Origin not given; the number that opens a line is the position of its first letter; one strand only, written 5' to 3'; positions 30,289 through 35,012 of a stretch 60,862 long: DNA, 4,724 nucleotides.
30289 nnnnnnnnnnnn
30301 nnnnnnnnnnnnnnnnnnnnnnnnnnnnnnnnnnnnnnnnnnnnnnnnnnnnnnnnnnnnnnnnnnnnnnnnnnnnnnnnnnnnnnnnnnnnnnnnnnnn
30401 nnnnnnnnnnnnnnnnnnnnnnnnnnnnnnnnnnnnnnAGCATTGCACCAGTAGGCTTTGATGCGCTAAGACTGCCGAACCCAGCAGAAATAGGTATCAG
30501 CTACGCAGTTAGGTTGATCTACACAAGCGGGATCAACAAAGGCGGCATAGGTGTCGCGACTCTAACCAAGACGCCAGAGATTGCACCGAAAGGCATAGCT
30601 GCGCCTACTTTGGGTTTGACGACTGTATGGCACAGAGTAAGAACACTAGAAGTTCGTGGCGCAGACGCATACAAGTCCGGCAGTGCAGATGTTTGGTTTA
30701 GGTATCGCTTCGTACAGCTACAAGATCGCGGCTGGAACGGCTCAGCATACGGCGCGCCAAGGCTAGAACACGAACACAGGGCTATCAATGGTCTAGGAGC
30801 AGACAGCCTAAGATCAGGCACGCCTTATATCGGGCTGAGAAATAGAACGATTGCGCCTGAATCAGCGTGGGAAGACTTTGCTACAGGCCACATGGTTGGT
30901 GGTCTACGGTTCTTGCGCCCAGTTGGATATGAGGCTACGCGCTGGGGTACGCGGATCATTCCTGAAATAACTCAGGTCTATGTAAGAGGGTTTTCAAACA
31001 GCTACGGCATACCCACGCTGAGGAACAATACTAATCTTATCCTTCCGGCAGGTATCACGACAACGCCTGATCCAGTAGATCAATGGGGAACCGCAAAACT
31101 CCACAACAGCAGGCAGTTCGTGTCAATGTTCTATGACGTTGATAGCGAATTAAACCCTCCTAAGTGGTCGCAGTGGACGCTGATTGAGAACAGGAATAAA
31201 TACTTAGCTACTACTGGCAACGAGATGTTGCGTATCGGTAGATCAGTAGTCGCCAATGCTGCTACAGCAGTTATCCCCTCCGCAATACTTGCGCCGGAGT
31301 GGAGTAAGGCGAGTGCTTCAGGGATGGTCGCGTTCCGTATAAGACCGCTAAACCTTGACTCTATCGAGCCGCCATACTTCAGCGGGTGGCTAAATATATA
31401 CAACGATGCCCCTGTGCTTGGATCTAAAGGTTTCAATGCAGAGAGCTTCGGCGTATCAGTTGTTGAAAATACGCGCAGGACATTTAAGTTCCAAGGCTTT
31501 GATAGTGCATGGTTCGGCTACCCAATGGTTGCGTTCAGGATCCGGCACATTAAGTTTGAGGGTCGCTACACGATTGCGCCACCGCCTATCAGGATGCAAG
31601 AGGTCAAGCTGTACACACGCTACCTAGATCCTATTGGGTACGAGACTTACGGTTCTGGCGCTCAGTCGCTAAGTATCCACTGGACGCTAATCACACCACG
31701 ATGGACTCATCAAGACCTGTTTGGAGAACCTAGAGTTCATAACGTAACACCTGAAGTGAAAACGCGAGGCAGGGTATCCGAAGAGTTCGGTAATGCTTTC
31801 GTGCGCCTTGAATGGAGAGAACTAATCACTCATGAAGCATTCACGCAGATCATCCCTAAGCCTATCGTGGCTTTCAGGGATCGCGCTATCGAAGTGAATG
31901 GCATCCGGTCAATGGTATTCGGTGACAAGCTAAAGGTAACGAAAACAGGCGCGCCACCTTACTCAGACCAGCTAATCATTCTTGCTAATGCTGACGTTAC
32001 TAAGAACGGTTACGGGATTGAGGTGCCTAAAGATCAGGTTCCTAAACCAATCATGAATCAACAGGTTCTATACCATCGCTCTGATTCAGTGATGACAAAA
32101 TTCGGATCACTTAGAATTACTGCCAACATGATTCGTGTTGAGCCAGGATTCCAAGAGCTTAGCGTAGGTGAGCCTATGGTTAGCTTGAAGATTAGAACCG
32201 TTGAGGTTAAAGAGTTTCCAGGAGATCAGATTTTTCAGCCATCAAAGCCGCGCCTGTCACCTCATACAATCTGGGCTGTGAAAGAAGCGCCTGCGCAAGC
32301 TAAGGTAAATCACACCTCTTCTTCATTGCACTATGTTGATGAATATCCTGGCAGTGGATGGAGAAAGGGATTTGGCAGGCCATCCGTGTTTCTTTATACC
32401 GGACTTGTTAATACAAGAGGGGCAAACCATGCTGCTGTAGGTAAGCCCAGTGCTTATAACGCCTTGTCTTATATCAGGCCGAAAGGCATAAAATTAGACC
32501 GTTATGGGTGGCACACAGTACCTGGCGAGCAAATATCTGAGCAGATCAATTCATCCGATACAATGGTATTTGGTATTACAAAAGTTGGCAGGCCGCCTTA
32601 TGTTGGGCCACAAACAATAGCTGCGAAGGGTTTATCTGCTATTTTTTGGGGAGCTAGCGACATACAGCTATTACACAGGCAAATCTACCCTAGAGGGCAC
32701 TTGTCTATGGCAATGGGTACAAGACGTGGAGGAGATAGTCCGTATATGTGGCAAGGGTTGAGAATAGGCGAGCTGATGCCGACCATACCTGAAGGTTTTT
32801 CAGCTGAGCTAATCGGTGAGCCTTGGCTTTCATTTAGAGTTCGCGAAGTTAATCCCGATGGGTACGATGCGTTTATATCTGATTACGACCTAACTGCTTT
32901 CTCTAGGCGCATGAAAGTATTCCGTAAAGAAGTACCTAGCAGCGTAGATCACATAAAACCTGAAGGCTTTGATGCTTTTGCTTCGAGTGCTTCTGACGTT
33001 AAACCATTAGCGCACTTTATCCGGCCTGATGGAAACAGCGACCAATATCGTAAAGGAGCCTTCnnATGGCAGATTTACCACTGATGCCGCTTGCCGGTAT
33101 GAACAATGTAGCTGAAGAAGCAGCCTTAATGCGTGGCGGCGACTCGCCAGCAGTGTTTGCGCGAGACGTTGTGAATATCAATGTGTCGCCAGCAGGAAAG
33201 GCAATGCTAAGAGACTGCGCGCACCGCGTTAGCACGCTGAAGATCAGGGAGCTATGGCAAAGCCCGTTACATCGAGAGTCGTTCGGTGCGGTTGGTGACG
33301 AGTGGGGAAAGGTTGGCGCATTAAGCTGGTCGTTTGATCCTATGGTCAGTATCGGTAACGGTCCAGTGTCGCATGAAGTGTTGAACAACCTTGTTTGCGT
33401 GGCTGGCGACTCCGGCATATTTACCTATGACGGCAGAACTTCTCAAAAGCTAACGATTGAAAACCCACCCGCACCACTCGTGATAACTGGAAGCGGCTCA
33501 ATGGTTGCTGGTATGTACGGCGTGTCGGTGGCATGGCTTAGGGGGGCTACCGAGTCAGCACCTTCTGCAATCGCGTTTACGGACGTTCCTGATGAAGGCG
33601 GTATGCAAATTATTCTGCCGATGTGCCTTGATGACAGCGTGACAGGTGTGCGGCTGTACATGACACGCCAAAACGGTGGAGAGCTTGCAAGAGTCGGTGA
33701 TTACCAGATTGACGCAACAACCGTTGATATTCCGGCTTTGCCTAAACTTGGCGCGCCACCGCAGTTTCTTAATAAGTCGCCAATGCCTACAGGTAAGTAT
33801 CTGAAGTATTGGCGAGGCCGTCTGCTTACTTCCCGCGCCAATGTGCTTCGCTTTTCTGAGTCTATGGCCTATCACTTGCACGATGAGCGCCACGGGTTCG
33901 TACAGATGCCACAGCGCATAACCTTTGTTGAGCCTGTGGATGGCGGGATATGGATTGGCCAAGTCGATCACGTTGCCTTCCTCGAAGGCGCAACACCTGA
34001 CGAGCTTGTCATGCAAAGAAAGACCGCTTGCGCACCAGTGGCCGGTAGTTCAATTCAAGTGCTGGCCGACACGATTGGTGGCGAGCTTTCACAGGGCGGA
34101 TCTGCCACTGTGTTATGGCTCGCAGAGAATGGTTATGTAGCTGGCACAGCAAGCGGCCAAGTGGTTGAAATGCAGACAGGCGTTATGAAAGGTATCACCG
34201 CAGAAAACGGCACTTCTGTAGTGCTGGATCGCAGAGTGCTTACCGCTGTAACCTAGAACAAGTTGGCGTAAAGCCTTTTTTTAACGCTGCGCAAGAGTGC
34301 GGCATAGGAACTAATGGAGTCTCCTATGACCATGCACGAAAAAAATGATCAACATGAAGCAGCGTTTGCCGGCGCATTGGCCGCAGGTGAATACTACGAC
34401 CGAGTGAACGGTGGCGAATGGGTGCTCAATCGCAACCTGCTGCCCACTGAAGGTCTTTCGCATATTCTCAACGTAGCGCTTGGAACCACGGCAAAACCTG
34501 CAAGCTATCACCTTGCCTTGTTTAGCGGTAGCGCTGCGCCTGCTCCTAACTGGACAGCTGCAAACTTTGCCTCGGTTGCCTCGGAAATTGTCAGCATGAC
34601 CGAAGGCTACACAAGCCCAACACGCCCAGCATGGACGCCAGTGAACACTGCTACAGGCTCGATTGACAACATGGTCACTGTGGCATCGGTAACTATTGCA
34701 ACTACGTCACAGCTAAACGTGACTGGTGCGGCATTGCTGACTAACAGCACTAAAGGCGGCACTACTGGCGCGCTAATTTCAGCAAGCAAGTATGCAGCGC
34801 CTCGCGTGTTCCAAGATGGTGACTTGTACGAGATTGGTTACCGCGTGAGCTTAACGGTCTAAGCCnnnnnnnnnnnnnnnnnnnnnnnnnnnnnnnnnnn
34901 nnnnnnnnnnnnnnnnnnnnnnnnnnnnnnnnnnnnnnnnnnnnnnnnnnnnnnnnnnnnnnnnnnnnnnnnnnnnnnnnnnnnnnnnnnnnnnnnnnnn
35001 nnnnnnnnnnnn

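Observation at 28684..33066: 1460-aa virion protein built from more than twenty F/Y-G-x-P repeats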

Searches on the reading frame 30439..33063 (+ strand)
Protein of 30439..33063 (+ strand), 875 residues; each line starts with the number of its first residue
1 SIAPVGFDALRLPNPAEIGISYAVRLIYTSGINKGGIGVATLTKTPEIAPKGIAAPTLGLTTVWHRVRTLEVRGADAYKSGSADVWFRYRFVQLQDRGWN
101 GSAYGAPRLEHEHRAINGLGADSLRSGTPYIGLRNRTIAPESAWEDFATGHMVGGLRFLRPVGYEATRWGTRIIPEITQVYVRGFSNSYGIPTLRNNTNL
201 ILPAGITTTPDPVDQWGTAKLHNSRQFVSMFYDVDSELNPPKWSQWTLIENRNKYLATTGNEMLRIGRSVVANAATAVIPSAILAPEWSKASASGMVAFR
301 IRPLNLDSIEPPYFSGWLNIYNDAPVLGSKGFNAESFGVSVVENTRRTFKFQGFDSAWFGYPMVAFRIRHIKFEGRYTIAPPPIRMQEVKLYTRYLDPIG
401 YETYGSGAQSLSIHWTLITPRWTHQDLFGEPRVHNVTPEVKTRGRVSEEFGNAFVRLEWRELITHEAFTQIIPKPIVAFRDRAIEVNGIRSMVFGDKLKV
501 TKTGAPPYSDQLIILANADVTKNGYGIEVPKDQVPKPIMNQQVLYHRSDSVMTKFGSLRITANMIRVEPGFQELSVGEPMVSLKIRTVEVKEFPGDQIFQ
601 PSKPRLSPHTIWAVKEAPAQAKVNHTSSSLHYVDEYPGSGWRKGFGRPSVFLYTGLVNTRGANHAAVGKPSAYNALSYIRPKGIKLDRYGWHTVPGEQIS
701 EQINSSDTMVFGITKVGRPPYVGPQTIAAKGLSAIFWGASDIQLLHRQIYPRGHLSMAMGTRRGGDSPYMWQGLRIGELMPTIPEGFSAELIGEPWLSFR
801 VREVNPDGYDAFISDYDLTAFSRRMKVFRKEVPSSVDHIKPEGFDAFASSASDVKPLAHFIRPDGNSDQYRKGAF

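Call 68: predict_structure(alignment_id=A4)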
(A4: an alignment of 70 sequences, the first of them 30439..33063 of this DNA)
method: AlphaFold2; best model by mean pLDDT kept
length: 875 residues; sequences in the alignment: 70
mean_pLDDT: 39.7   pTM: 0.22
mean pLDDT of the five models: 39.7, 38.2, 37.6, 36.4, 35.4
residues with pLDDT >= 90: 0; 70-90: 5; 50-70: 93; < 50: 777
segments of 3 or more residues with pLDDT < 50: 1-3, 5-34, 36-208, 211-213, 216-232, 243-285, 289-518, 527-529, 531-591, 607-610, 644-718, 724-758, 780-817, 825-832, 835-875
pLDDT, mean of each block of 10 residues (from residue 1): 38 44 35 41 36 34 30 31 29 36 38 35 35 32 33 41 41 35 38 35 42 47 36 49 44 34 39 39 48 45 40 31 33 39 36 34 30 37 41 36 38 31 35 34 36 36 37 31 31 32 36 44 49 40 38 40 41 42 39 55 48 67 64 58 47 37 35 33 35 40 43 43 46 44 40 45 57 53 40 37 39 45 45 45 37 32 40 40
secondary structure, 60 per line:
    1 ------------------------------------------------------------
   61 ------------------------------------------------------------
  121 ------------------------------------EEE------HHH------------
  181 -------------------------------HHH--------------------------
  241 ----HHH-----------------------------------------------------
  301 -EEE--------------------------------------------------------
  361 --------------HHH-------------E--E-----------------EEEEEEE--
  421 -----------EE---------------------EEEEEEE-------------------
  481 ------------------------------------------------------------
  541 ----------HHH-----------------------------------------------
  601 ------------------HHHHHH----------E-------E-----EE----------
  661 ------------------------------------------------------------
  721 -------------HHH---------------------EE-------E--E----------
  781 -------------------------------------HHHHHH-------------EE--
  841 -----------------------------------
elements in order (helices of 4 or more, strands of 3 or more residues): E157-159 E302-304 E412-418 E455-461 H619-624 H818-823

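Call 70: find_homologous_proteins(query=A4, max_evalue=0.001)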
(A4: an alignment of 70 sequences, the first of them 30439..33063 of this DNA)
Query A4 (70 sequences) (875 aa, profile of the alignment): 371 proteins with E <= 0.001 among 8000 candidates; the best 120 are listed.
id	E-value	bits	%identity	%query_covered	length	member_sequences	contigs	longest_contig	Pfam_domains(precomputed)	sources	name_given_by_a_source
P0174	0.0e+0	1598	52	100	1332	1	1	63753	-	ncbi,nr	ncbi:hypothetical protein 8P_016 [Pseudomonas phage 8P]|nr:hypothetical protein 8P_016 [Pseudomonas 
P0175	0.0e+0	1595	50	100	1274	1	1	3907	-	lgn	-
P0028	0.0e+0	1591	43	100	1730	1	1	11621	-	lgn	-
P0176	0.0e+0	1580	51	100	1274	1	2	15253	-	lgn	-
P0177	0.0e+0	1570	49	100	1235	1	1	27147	-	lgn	-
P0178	0.0e+0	1558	39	100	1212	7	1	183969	-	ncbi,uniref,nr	ncbi:hypothetical protein P7L54_06670 [Acinetobacter bereziniae]|uniref:hypothetical protein n=1 Tax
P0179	0.0e+0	1554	52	100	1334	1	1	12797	-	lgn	-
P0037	0.0e+0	1554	38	100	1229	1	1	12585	-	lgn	-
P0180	0.0e+0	1549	40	100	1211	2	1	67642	-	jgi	jgi:hypothetical protein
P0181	0.0e+0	1548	46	100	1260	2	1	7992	-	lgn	-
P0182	0.0e+0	1546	51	100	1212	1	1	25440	-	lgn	-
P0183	0.0e+0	1542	50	100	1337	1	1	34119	-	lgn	-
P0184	0.0e+0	1539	39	100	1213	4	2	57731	-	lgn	-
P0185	0.0e+0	1538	53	100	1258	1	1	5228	-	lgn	-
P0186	0.0e+0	1534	53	100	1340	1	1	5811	-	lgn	-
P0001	0.0e+0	1510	100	100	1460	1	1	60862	-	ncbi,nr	ncbi:hypothetical protein DARTUKUTA_50 [Bacillus phage vB_BspP_Dartukuta]|nr:hypothetical protein DA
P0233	0.0e+0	1460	37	99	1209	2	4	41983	-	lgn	-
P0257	0.0e+0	1433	65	100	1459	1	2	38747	-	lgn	-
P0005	0.0e+0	1430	44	100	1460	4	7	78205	-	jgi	jgi:hypothetical protein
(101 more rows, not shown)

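Call 92: find_encoding_contigs(protein=P0257, flank=8000, max_places=1)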
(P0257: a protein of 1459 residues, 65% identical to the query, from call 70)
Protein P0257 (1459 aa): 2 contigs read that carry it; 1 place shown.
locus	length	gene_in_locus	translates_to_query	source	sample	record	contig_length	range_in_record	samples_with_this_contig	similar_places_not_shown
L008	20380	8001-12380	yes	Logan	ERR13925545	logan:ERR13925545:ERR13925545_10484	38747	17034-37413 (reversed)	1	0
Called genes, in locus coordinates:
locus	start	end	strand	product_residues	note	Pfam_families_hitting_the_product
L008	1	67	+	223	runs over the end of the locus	PF24175:SU10_adaptor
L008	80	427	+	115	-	-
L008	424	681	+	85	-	-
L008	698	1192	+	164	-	-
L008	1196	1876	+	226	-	-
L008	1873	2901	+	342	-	-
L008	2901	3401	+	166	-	PF14301:DUF4376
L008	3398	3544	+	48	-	-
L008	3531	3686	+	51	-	-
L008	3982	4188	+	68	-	-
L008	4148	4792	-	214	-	PF02945:Endonuclease_7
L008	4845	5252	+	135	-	-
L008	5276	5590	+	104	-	-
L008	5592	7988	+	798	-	PF13385:Laminin_G_3 (weak), PF02210:Laminin_G_2 (faint), PF13385:Laminin_G_3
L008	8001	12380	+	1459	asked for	-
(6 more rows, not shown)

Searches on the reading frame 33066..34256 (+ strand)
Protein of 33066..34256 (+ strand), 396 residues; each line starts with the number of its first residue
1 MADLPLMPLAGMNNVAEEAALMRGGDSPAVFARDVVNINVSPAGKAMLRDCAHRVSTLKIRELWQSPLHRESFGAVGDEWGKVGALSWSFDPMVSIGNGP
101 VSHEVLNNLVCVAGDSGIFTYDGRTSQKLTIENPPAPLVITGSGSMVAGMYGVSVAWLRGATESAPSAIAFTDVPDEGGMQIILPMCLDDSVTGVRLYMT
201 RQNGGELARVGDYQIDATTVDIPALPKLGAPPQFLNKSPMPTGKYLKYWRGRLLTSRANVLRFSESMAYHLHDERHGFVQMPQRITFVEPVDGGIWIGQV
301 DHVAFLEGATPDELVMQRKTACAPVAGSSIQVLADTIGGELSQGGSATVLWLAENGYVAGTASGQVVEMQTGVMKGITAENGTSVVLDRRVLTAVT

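Call 7: search_protein_families(library=phrogs, proteins=[window:33066-34256:+], max_evalue=0.001)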
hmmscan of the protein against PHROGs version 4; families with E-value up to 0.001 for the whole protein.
window:33066-34256:+ (396 aa): 1 family
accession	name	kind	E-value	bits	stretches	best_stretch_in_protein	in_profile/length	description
phrog_8040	-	connector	5.6e-154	513.8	1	2-396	2-394/396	head closure Hc3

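Call 24: search_protein_families(library=pfam, proteins=[window:33066-34256:+], max_evalue=0.01)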
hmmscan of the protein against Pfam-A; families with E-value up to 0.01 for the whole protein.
window:33066-34256:+ (396 aa): 0 families

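Call 45: search_solved_structures(query=window:33066-34256:+, max_evalue=1)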
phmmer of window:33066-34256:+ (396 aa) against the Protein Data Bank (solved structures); distinct sequences matched with E-value up to 1: 1.
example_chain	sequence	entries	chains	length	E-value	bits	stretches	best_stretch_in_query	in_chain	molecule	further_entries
26fb_K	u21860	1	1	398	5.3e-08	35.7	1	98-332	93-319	Structural protein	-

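Call 55: search_solved_structures(query=window:33066-34256:+, max_evalue=0.001, show_alignments=1)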
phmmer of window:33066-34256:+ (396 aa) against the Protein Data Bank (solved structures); distinct sequences matched with E-value up to 0.001: 1.
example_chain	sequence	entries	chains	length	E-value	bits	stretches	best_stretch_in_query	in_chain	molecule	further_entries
26fb_K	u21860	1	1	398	5.3e-08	35.7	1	98-332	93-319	Structural protein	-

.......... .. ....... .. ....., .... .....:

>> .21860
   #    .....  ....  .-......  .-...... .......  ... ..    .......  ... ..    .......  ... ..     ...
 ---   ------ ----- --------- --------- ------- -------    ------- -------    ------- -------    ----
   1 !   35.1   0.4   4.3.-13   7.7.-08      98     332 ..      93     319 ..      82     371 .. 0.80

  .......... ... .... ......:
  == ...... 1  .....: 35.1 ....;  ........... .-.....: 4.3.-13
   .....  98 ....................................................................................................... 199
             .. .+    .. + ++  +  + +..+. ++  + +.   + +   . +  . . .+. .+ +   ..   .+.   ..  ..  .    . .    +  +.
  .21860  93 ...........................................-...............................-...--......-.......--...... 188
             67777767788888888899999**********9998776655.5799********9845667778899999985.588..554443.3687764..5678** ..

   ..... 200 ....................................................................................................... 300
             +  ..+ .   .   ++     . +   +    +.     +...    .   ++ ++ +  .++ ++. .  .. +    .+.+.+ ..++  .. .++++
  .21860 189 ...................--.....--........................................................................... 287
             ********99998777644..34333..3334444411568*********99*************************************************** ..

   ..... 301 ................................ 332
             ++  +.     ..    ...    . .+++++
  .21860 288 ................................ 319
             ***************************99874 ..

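Call 82: search_protein_families(library=ncbifam, proteins=[window:33066-34256:+], max_evalue=0.01)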
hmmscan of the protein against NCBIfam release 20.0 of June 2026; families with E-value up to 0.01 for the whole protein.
window:33066-34256:+ (396 aa): 0 families

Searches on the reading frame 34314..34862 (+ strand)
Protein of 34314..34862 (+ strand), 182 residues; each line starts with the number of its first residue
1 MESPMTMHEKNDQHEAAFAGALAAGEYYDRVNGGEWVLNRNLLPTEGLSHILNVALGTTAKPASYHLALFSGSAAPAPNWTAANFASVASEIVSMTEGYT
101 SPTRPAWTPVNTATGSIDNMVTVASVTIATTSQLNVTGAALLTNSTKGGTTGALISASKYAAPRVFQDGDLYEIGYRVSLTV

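Call 24: search_protein_families(library=pfam, proteins=[window:34314-34862:+], max_evalue=0.01)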
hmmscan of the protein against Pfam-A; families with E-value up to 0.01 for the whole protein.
window:34314-34862:+ (182 aa): 0 families

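Call 25: search_protein_families(library=phrogs, proteins=[window:34314-34862:+], max_evalue=0.001)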
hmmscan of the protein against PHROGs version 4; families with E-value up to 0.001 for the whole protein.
window:34314-34862:+ (182 aa): 1 family
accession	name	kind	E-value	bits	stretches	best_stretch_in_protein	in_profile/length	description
phrog_8123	-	unknown function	1.3e-77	260.9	1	10-182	19-192/192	-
